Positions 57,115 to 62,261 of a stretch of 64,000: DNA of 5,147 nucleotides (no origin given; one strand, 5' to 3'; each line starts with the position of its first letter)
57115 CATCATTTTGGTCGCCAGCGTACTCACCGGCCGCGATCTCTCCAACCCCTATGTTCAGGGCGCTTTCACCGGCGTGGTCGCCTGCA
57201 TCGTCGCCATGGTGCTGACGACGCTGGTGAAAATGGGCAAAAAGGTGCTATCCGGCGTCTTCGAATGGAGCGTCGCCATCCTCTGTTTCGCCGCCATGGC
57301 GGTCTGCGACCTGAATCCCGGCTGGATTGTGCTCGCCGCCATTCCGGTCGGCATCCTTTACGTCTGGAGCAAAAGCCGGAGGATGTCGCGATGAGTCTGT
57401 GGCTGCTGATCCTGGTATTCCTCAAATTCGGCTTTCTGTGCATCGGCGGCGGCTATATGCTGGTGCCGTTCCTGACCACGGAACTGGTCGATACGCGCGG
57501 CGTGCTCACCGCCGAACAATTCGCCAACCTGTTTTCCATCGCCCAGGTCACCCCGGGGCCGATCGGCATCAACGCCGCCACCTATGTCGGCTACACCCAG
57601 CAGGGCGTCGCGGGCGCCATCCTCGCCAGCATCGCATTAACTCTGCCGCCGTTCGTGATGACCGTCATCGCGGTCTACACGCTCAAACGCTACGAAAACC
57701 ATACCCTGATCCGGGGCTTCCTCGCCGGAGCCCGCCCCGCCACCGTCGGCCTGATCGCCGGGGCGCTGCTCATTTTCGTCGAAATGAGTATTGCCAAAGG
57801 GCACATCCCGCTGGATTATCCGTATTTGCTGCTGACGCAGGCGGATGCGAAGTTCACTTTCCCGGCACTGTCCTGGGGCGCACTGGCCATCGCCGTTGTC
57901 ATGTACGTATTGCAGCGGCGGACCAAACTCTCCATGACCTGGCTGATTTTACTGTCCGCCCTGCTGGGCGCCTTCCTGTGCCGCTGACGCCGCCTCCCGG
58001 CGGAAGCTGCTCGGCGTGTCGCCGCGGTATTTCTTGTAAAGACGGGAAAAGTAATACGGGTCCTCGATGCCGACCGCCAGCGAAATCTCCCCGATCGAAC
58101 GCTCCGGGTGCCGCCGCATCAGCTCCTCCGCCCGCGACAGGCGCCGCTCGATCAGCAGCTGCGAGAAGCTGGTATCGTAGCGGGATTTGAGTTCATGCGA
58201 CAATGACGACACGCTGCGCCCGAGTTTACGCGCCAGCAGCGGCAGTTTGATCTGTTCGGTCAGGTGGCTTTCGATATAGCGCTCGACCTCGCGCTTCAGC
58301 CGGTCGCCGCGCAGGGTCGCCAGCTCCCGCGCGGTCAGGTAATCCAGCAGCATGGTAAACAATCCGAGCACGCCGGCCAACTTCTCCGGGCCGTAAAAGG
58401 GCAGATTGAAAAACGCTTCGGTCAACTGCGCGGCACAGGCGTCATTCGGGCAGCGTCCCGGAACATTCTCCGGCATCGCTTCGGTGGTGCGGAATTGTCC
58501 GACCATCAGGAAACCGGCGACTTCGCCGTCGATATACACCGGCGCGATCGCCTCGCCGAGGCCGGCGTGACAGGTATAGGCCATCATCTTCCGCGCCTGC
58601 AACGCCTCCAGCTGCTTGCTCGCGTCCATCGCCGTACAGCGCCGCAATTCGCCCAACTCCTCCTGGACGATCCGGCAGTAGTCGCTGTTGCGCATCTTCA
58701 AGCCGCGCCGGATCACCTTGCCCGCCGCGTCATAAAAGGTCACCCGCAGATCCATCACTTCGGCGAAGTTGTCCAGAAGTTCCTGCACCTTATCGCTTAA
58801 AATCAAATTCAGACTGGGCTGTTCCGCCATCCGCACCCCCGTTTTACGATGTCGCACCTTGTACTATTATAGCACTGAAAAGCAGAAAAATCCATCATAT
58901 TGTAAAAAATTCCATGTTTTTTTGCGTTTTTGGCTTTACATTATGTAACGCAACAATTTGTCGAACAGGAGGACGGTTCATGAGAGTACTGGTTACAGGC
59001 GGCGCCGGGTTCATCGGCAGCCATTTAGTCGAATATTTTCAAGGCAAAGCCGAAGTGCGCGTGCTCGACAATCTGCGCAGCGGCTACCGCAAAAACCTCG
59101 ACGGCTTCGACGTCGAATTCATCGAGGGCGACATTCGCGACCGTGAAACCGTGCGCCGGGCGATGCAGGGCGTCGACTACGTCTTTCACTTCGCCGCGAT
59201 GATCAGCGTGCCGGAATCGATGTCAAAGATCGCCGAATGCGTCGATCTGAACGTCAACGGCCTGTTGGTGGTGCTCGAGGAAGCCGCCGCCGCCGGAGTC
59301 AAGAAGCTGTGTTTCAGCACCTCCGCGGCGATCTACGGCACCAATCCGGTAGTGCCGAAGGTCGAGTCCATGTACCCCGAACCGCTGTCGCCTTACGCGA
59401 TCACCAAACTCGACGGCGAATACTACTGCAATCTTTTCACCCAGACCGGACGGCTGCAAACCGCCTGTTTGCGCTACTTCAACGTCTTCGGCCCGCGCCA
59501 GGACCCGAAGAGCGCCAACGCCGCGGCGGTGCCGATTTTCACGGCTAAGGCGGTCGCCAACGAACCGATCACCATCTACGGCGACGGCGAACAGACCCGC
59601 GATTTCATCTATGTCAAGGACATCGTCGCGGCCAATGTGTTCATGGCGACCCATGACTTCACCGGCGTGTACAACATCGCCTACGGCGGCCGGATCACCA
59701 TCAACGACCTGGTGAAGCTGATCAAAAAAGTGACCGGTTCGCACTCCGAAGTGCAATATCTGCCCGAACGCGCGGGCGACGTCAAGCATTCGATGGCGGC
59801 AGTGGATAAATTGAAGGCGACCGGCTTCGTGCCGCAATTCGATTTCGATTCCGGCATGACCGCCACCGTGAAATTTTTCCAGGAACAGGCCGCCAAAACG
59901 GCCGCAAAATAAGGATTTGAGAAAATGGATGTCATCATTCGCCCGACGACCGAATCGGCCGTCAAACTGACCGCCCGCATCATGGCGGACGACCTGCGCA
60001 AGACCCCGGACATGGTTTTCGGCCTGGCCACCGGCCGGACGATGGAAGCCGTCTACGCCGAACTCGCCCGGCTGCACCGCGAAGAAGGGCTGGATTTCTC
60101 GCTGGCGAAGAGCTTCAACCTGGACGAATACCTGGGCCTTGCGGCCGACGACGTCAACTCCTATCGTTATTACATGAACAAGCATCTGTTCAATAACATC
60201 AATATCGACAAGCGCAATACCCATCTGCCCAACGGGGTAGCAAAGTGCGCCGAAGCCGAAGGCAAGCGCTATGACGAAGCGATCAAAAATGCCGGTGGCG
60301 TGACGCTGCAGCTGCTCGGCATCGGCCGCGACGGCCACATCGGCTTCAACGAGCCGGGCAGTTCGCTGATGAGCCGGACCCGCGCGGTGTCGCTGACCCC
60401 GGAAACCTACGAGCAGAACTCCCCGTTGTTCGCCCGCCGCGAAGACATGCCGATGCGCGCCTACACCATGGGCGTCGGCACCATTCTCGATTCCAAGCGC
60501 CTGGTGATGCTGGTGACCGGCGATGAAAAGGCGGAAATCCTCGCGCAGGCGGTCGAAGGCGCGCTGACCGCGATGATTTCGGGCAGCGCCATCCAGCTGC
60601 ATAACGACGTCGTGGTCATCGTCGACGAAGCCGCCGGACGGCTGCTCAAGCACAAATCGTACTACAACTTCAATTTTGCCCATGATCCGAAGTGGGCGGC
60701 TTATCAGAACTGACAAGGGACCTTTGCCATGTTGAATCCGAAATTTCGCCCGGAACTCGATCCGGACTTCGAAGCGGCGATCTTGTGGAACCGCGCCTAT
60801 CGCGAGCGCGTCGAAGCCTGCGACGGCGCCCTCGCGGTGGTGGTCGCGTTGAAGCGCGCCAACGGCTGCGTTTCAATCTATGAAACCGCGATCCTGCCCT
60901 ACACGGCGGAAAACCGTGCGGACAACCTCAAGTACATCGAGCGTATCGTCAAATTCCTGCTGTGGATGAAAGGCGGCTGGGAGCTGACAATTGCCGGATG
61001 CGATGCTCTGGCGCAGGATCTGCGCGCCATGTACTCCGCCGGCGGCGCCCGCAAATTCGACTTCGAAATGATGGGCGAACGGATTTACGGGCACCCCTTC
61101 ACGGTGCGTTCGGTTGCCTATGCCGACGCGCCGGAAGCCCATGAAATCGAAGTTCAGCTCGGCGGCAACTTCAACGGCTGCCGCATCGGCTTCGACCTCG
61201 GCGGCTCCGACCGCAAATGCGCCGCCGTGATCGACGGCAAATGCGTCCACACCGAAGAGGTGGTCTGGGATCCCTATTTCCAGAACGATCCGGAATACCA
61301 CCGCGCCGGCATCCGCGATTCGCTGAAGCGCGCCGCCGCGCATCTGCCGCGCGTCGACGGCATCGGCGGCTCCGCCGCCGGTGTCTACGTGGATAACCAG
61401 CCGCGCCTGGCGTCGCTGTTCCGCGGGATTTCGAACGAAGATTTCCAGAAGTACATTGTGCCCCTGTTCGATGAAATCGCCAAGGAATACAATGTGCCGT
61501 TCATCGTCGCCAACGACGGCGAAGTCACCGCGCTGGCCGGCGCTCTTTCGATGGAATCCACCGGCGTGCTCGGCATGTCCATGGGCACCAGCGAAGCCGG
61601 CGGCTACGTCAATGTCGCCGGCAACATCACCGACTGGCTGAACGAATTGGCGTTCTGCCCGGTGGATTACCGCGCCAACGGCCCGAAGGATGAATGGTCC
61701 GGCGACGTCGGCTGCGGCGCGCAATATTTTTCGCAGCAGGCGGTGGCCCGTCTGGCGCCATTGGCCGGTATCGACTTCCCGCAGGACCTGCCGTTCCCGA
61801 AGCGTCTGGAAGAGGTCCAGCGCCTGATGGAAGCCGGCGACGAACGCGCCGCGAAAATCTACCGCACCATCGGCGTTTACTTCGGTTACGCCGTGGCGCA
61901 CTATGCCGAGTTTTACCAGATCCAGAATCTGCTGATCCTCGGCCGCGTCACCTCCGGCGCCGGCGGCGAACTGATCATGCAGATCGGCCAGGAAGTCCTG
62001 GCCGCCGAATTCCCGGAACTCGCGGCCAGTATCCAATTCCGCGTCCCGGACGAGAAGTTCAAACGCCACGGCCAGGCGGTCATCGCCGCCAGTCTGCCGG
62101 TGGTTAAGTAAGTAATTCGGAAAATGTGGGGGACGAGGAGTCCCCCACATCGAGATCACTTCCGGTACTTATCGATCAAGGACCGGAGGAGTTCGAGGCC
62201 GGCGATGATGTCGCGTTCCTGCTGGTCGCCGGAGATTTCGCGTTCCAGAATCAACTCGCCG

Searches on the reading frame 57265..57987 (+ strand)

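Call 47: search_protein_families(library=pfam, proteins=[window:57265-57987:+], max_evalue=0.0001)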
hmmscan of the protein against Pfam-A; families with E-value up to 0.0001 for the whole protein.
window:57265-57987:+ (240 aa): 1 family
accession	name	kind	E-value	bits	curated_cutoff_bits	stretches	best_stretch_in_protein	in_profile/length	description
PF02417.20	Chromate_transp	-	6.6e-40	137.3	28.6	1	46-235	1-165/166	Chromate transporter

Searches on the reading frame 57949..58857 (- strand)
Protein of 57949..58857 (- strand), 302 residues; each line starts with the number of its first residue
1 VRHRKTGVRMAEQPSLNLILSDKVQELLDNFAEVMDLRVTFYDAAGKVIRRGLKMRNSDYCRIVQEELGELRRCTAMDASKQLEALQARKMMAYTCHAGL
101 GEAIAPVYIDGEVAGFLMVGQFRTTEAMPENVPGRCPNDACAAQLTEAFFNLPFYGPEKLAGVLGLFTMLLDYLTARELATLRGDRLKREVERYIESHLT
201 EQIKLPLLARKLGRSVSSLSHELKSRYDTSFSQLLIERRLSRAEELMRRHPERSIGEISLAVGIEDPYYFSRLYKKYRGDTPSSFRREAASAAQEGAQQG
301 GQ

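Call 47: search_protein_families(library=pfam, proteins=[window:57949-58857:-], max_evalue=0.0001)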
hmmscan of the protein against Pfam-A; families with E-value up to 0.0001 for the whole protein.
window:57949-58857:- (302 aa): 3 families
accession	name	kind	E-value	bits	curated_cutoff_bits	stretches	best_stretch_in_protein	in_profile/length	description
PF10114.15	PocR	-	3.1e-24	86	23.9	1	19-176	3-159/162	Sensory domain found in PocR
PF12833.13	HTH_18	-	1.5e-17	64.1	33.6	1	208-287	1-79/80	Helix-turn-helix domain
PF00165.29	HTH_AraC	-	7.1e-11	42.4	26.6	1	253-287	9-42/42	Bacterial regulatory helix-turn-helix proteins, AraC family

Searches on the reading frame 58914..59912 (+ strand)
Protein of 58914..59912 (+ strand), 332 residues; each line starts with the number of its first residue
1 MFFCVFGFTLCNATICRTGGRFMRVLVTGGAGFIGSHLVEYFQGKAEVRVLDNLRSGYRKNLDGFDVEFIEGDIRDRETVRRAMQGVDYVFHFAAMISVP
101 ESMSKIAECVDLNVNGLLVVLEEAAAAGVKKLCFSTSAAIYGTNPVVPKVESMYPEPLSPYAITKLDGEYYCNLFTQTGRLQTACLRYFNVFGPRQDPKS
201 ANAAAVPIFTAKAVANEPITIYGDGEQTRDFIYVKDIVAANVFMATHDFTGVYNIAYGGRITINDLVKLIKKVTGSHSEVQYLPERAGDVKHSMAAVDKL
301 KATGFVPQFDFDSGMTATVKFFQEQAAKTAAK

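Call 47: search_protein_families(library=pfam, proteins=[window:58914-59912:+], max_evalue=0.0001)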
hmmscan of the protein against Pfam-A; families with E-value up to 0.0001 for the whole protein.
window:58914-59912:+ (332 aa): 8 families
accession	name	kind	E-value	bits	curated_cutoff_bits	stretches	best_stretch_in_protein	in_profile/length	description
PF01370.27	Epimerase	-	5.4e-60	203.2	20.9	1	25-256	1-240/240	NAD dependent epimerase/dehydratase family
PF16363.11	GDP_Man_Dehyd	-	5.3e-47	161.3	27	1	26-314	1-328/332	GDP-mannose 4,6 dehydratase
PF01073.25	3Beta_HSD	-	2.1e-27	96.3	22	1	26-244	1-228/280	3-beta hydroxysteroid dehydrogenase/isomerase family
PF02719.21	Polysacc_synt_2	-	1.3e-18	67.7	20.2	1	25-279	1-252/293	Polysaccharide biosynthesis protein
PF04321.23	RmlD_sub_bind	-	4.3e-13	49.4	27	1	23-320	1-283/287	RmlD substrate binding domain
PF05368.20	NmrA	-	1.3e-10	41.8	27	1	24-286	4-246/298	NmrA-like family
PF13460.12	NAD_binding_10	-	1e-08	35.7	27.2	1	29-168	1-127/184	NAD(P)H-binding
PF07993.18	NAD_binding_4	-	6.1e-08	32.6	20.1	1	76-193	72-209/258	Male sterility protein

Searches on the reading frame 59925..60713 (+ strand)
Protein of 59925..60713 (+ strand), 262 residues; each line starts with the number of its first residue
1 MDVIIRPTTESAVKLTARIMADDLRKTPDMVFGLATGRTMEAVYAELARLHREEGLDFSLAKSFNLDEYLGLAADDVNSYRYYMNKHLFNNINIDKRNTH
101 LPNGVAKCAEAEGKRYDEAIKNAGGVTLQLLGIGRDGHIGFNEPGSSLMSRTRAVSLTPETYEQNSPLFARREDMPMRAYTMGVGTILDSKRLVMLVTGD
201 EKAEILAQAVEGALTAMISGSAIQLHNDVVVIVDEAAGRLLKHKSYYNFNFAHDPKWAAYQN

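Call 78: search_protein_families(library=pfam, proteins=[window:59925-60713:+], max_evalue=0.0001)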
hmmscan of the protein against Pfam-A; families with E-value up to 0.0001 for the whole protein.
window:59925-60713:+ (262 aa): 1 family
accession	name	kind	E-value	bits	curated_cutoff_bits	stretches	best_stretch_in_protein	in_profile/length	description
PF01182.26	Glucosamine_iso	-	2.6e-18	67.2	27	1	10-218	8-211/225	Glucosamine-6-phosphate isomerases/6-phosphogluconolactonase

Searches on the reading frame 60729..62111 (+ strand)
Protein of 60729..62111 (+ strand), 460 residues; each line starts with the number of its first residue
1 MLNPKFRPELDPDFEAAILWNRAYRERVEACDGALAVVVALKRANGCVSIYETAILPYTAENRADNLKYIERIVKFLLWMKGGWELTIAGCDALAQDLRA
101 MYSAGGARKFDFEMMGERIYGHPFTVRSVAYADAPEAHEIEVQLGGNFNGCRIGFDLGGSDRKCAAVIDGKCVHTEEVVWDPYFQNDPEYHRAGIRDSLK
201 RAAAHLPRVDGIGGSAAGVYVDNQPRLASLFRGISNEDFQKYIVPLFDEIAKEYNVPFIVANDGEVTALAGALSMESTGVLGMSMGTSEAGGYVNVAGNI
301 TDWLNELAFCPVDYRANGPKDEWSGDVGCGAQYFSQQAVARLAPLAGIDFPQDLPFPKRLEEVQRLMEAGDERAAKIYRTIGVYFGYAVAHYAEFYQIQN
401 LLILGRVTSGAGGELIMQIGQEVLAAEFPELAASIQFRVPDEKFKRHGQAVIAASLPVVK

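Call 78: search_protein_families(library=pfam, proteins=[window:60729-62111:+], max_evalue=0.0001)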
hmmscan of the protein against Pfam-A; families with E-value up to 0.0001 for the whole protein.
window:60729-62111:+ (460 aa): 1 family
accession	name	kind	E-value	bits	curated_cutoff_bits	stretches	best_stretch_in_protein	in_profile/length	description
PF00480.26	ROK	-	1e-05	25.7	22.9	1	153-409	2-246/294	ROK family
